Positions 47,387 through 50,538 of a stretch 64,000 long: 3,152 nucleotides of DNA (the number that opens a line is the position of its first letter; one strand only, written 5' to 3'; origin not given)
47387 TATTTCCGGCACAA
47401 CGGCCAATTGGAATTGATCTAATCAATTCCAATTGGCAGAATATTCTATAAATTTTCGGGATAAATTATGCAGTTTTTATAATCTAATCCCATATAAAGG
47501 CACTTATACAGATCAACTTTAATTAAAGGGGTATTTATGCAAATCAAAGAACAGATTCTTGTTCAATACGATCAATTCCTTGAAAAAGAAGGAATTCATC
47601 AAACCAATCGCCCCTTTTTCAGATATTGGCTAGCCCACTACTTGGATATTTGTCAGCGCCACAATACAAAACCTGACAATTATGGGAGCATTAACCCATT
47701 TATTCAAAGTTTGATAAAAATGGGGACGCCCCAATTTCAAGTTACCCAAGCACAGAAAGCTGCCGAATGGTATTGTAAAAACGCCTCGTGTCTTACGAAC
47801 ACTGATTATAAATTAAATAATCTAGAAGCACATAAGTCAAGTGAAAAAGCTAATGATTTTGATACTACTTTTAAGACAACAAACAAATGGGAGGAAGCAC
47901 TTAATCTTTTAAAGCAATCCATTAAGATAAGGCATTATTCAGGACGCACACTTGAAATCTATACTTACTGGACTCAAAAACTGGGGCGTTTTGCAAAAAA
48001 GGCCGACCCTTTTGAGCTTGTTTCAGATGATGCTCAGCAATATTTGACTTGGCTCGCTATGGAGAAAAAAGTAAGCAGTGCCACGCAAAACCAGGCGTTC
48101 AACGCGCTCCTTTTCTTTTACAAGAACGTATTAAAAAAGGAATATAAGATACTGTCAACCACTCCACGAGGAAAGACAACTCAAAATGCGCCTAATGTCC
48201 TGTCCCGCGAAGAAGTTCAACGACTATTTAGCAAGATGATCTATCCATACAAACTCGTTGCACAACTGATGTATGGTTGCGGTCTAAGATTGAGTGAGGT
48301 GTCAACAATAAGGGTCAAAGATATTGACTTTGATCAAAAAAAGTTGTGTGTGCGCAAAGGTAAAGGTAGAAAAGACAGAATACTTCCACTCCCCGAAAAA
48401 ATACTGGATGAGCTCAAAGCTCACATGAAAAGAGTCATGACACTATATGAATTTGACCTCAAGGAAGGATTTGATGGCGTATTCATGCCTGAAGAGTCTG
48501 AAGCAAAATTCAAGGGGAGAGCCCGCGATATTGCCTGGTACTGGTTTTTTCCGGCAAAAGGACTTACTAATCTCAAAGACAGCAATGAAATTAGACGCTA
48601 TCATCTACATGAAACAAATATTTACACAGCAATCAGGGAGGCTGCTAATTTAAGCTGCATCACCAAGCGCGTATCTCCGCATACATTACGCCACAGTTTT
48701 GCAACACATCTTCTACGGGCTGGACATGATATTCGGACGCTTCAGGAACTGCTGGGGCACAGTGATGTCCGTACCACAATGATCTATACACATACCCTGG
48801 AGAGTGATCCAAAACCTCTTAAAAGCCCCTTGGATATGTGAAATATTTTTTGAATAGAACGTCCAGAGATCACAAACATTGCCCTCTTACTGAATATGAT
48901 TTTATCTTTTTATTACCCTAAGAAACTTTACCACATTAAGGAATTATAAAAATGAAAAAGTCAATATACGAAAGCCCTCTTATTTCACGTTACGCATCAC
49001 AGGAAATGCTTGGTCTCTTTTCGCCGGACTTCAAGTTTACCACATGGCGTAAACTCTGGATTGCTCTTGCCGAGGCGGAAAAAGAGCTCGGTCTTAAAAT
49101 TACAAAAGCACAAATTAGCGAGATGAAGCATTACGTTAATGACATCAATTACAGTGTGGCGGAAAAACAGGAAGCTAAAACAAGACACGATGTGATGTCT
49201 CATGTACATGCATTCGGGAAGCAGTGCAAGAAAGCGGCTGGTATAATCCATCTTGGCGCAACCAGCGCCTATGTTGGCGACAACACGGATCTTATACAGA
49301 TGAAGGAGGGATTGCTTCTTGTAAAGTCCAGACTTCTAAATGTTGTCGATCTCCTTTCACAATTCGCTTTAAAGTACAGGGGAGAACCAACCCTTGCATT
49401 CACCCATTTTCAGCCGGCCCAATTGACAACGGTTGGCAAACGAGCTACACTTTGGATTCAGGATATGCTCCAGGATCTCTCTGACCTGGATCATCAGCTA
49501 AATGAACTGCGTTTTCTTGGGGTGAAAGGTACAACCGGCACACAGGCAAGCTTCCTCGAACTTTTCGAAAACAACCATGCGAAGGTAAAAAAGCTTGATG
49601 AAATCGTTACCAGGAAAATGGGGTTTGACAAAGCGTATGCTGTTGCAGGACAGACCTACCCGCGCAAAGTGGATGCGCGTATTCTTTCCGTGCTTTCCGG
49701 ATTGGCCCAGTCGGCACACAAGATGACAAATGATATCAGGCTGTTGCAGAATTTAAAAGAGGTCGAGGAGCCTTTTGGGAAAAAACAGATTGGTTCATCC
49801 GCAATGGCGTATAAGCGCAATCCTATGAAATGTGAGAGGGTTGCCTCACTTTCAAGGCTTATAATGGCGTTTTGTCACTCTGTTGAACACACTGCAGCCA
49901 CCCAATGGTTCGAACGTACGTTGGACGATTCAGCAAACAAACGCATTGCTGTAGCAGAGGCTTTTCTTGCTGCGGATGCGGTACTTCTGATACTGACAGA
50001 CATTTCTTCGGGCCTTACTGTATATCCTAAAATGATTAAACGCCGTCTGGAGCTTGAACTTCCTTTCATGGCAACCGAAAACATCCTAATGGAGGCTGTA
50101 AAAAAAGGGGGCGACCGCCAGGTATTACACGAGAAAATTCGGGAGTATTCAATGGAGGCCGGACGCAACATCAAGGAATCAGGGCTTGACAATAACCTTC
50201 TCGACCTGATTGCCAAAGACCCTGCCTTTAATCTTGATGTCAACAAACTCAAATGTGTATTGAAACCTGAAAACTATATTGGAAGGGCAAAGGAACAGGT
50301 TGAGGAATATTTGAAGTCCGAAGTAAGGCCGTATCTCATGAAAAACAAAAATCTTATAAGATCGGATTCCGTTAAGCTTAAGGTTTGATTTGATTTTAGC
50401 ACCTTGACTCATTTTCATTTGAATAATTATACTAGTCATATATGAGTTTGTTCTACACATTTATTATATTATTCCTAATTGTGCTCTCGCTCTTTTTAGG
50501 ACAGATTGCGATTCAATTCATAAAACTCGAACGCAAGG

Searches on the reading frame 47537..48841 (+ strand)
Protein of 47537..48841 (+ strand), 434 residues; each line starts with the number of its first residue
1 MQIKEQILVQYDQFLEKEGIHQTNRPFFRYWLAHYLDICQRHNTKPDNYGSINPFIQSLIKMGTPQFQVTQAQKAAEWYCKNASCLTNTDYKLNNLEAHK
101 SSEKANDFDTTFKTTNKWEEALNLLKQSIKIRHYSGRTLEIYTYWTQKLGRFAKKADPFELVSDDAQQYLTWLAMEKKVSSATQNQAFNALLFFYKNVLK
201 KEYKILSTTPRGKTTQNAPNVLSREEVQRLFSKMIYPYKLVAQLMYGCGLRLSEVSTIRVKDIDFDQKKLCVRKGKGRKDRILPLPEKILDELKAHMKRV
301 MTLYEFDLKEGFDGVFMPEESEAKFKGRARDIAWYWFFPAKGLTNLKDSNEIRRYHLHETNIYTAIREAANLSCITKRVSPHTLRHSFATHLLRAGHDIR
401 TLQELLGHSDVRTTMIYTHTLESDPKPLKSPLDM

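Call 7: search_protein_families(library=pfam, proteins=[window:47537-48841:+])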
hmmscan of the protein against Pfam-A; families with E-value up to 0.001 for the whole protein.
window:47537-48841:+ (434 aa): 2 families
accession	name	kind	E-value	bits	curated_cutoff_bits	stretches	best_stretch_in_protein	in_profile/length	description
PF00589.27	Phage_integrase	-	3.2e-38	131.6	27.1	1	221-421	2-169/172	Phage integrase family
PF13495.12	Phage_int_SAM_4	-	1.8e-22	80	27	1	124-204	4-84/85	Phage integrase, N-terminal SAM-like domain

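Call 14: find_encoding_contigs(protein=window:47537-48841:+, flank=10000, max_places=6)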
Protein window:47537-48841:+ (434 aa): 2 contigs read that carry it; 2 places shown.
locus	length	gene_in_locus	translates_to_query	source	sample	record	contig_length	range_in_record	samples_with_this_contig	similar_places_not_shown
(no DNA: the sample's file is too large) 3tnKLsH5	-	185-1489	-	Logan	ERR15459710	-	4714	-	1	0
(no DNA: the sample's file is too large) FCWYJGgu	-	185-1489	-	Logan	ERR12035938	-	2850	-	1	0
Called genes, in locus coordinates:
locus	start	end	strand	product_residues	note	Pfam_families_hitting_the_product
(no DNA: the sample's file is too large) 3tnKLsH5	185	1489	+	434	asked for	PF13495:Phage_int_SAM_4, PF00589:Phage_integrase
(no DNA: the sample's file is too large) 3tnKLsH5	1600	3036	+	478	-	PF00206:Lyase_1, PF10397:ADSL_C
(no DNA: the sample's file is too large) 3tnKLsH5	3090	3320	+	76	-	-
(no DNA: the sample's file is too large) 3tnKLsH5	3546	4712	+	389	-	?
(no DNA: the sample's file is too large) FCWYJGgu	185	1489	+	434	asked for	PF13495:Phage_int_SAM_4, PF00589:Phage_integrase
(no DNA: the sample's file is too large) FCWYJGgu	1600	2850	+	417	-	?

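Call 15: find_homologous_proteins(query=window:47537-48841:+, max_evalue=1e-20)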
Query window:47537-48841:+ (434 aa): 7368 proteins with E <= 1e-20 among 8000 candidates; the best 120 are listed.
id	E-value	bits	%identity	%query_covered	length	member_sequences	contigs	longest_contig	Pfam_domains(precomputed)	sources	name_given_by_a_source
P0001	6.2e-297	1002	100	100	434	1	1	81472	PF13495.13,PF00589.28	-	-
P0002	2.1e-165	569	57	100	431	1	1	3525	PF13495.13,PF00589.28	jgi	jgi:integron integrase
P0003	5.8e-124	432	50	92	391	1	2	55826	PF13495.13,PF00589.28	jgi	jgi:integron integrase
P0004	1.9e-123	431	47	99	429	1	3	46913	PF13495.13,PF00589.28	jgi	jgi:integron integrase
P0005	1.6e-122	428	46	99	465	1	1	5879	PF13495.13,PF00589.28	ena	-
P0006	1.7e-120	421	47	100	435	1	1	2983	PF13495.13,PF00589.28,PF02899.24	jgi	-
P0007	3.3e-120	420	47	99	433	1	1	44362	PF13495.13,PF00589.28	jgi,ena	jgi:integron integrase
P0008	1.6e-119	418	44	99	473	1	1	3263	PF13495.13,PF00589.28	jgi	jgi:integron integrase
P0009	2.6e-119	417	46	99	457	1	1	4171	PF13495.13,PF00589.28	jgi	-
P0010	5.3e-119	416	47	100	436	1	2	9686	PF13495.13,PF00589.28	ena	-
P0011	1.2e-118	415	43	98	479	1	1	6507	PF13495.13,PF00589.28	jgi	jgi:integron integrase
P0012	2.2e-118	414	46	98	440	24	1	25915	PF13495.13,PF00589.28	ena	-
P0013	2.9e-118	414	46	100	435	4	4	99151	PF13495.13,PF00589.28,PF02899.24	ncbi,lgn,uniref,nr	ncbi:MAG: integron integrase [Candidatus Scalindua rubra]|uniref:Integron integrase n=1 Tax=Candidat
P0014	5.7e-118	413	45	99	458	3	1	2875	PF13495.13,PF00589.28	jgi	jgi:integron integrase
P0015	7.4e-118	412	46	100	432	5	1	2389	PF13495.13,PF00589.28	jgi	jgi:integron integrase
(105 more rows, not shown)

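Call 20: find_encoding_contigs(protein=P0002, flank=10000, max_places=3)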
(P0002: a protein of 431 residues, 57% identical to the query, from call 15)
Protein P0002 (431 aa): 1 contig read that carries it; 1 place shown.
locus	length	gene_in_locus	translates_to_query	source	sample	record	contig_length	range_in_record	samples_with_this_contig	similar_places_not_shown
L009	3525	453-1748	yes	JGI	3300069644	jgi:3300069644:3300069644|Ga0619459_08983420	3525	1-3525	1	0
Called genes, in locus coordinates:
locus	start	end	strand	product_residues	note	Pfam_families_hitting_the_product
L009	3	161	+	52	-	?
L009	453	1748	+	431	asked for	PF13495:Phage_int_SAM_4, PF00589:Phage_integrase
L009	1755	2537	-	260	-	PF01261:AP_endonuc_2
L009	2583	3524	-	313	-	PF00815:Histidinol_dh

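Call 21: find_encoding_contigs(protein=P0003, flank=10000, max_places=3)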
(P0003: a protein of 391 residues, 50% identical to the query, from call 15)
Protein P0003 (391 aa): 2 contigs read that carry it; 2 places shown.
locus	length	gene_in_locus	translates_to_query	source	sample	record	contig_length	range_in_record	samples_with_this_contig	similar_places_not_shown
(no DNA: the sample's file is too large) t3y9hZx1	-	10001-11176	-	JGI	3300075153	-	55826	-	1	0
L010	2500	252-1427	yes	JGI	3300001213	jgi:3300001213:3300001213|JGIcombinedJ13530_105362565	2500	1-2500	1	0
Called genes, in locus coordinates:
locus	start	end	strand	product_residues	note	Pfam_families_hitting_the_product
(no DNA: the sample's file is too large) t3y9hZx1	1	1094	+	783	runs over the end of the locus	PF07494:Reg_prop (faint)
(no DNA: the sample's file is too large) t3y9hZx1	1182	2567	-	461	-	PF13620:CarboxypepD_reg (weak), PF12740:PETase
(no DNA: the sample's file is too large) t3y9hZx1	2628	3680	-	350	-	PF00756:Esterase (weak), PF10503:Esterase_PHB, PF02230:Abhydrolase_2 (weak), PF00326:Peptidase_S9 (faint)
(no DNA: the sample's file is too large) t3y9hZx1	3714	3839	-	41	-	-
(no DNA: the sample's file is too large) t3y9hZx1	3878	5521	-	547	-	PF10102:DUF2341, PF13385:Laminin_G_3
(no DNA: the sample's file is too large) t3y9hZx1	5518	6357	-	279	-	PF14394:DUF4423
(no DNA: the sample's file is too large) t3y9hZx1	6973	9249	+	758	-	PF00150:Cellulase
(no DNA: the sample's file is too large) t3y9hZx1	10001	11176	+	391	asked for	PF13495:Phage_int_SAM_4, PF00589:Phage_integrase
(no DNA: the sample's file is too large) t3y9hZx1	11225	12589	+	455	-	?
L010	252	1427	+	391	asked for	PF13495:Phage_int_SAM_4, PF00589:Phage_integrase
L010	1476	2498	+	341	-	?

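Call 72: search_protein_families(library=ncbifam, proteins=[window:47537-48841:+])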
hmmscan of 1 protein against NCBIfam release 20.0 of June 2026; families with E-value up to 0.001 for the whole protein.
window:47537-48841:+ (434 aa): 13 families
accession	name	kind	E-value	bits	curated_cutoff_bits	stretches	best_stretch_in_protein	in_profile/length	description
TIGR02249.1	integrase_gron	subfamily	2.2e-107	359.1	265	1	122-433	2-313/315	integron integrase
NF011946.0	PRK15417.1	equivalog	2.5e-76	257.1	435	1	121-433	16-328/337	integron integrase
NF040815.2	recomb_XerA_Arch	equivalog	4e-53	180.6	220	2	127-299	5-174/263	site-specific tyrosine recombinase/integron integrase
TIGR02224.1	recomb_XerC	equivalog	3.7e-42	144.7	335.15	2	356-420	213-277/295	tyrosine recombinase XerC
TIGR02225.1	recomb_XerD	equivalog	7.9e-42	143.6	329.6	2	355-421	209-275/290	site-specific tyrosine recombinase XerD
NF001399.0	PRK00283.1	subfamily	9e-41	140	279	1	140-422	28-285/300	tyrosine recombinase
NF002331.0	PRK01287.1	subfamily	6.6e-25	87.8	371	2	142-300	57-226/365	site-specific tyrosine recombinase XerC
NF003462.0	PRK05084.1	equivalog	2.5e-18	65.9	267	2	377-424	301-348/360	tyrosine recombinase XerS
NF002685.0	PRK02436.1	equivalog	2.8e-12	47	178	1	170-300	52-174/245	site-specific tyrosine recombinase XerD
NF007370.0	PRK09870.1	subfamily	6.2e-11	42.3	221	1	358-419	117-178/200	tyrosine-type DNA invertase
NF007371.0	PRK09871.1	subfamily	3.9e-10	39.6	222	1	356-419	110-173/198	tyrosine-type DNA invertase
NF040693.1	recomb_GmtY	equivalog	6.1e-06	25.7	340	0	380-420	392-432/441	gamma-mobile-trio recombinase GmtY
NF041502.1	integrase_1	equivalog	7e-05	21.7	350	1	347-421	280-361/484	site-specific integrase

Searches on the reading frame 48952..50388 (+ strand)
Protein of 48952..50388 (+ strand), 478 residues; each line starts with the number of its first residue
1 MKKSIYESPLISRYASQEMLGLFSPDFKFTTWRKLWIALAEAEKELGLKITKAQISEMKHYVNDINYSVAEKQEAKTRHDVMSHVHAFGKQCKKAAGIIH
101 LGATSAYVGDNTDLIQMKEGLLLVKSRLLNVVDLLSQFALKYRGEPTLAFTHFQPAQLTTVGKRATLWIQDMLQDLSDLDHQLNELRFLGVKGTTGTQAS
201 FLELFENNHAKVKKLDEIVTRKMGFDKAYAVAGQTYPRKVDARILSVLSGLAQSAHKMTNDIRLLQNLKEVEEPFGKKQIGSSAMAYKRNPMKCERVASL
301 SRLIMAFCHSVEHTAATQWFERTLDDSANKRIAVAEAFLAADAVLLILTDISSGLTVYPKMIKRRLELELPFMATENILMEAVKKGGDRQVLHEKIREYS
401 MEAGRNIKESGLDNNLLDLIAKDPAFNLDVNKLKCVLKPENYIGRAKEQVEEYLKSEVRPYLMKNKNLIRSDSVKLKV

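Call 31: find_homologous_proteins(query=window:48952-50388:+, max_evalue=1e-50)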
Query window:48952-50388:+ (478 aa): 8000 proteins with E <= 1e-50 among 8000 candidates; the best 120 are listed.
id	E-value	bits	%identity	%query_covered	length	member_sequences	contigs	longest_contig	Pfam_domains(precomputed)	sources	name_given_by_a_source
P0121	0.0e+0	1054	100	100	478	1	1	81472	PF10397.15,PF00206.26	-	-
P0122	4.9e-260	881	83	100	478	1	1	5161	PF10397.15,PF00206.26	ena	-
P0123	2.5e-253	859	81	100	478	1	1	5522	PF10397.15,PF00206.26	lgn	-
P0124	9.2e-242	821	76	100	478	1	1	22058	PF10397.15,PF00206.26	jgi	jgi:adenylosuccinate lyase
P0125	2.7e-238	809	77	100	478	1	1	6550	PF10397.15,PF00206.26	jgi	-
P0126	1.6e-233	794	76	100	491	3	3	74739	PF10397.15,PF00206.26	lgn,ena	-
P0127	2.1e-233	793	74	98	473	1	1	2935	PF10397.15,PF00206.26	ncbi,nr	ncbi:MAG: adenylosuccinate lyase, partial [Fibrobacteres bacterium]|nr:adenylosuccinate lyase [Fibro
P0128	1.1e-227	775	73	100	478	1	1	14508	PF10397.15,PF00206.26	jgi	-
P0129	1.4e-226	771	72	100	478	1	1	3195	PF10397.15,PF00206.26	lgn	-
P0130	5.8e-226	769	75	96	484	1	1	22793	PF10397.15,PF00206.26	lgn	-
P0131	1.1e-221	755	72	100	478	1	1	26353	PF10397.15,PF00206.26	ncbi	ncbi:MAG: adenylosuccinate lyase [Fibrobacterota bacterium]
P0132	5.7e-220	749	72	98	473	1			PF10397.15,PF00206.26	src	-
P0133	8.6e-219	745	72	98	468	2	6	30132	PF10397.15,PF00206.26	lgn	-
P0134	1.2e-213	728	70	98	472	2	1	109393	PF10397.15,PF00206.26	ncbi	ncbi:MAG: adenylosuccinate lyase, partial [Candidatus Raymondbacteria bacterium RIFOXYC2_FULL_50_21]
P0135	8.4e-204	696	74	88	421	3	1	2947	PF10397.15,PF00206.26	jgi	jgi:adenylosuccinate lyase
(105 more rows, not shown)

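Call 32: find_encoding_contigs(protein=P0122, flank=10000, max_places=2)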
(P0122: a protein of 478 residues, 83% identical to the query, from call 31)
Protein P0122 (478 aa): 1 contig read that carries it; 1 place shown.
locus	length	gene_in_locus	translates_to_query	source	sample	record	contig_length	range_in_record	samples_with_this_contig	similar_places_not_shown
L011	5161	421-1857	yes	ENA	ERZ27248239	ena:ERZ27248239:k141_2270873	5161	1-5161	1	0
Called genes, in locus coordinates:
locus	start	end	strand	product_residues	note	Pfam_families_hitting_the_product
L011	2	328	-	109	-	?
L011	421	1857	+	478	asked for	PF00206:Lyase_1, PF10397:ADSL_C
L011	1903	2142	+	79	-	-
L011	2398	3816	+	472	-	PF07498:Rho_N (weak), PF07497:Rho_RNA_bind, PF00006:ATP-synt_ab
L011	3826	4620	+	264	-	PF02826:2-Hacid_dh_C (weak), PF03446:NAD_binding_2 (weak), PF03807:F420_oxidored, PF14748:P5CR_dimer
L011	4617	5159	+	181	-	?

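Call 33: find_encoding_contigs(protein=P0124, flank=10000, max_places=2)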
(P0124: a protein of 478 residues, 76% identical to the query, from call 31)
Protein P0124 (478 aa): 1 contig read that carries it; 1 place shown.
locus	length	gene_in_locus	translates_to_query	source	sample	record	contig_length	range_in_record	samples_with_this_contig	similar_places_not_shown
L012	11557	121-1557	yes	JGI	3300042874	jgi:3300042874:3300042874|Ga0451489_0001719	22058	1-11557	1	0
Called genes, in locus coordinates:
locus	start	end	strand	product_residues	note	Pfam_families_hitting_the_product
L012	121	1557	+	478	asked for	PF00206:Lyase_1, PF10397:ADSL_C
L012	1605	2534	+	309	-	PF17848:Zn_ribbon_ACC, PF01039:Carboxyl_trans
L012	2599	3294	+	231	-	-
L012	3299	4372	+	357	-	-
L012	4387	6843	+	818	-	-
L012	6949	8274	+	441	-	PF13173:AAA_14, PF13635:DUF4143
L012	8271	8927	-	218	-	PF03544:TonB_C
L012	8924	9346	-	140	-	PF02472:ExbD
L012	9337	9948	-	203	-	PF01618:MotA_ExbB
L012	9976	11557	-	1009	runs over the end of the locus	PF07715:Plug (weak), PF25183:OMP_b-brl_4 (weak)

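Call 34: find_encoding_contigs(protein=P0126, flank=10000, max_places=2)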
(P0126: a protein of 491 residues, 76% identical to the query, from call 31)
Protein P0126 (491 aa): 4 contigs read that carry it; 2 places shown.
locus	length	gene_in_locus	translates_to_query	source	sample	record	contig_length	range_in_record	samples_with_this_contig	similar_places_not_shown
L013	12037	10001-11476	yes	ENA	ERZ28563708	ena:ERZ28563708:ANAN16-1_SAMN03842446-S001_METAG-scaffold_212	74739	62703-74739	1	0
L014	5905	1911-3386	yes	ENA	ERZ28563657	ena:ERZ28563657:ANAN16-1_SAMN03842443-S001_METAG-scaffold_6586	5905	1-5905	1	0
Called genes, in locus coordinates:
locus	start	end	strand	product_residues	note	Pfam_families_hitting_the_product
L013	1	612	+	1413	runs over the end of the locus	PF01869:BcrAD_BadFG, PF09989:DUF2229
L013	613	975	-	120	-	PF01740:STAS, PF13466:STAS_2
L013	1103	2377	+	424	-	PF00202:Aminotran_3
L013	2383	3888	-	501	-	PF14052:Caps_assemb_Wzi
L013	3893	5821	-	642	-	PF00953:Glycos_transf_4, PF13727:CoA_binding_3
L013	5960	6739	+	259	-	PF05401:NodS, PF13489:Methyltransf_23, PF03848:TehB (weak), PF08241:Methyltransf_11, PF08242:Methyltransf_12, PF13649:Methyltransf_25, PF13847:Methyltransf_31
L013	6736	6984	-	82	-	-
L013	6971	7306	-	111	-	-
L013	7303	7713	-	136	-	-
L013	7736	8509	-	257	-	PF13400:Tad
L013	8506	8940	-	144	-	PF07811:TadE (weak)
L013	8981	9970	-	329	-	PF01040:UbiA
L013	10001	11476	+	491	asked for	PF00206:Lyase_1, PF10397:ADSL_C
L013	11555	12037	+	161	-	?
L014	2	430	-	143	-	?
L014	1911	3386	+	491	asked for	PF00206:Lyase_1, PF10397:ADSL_C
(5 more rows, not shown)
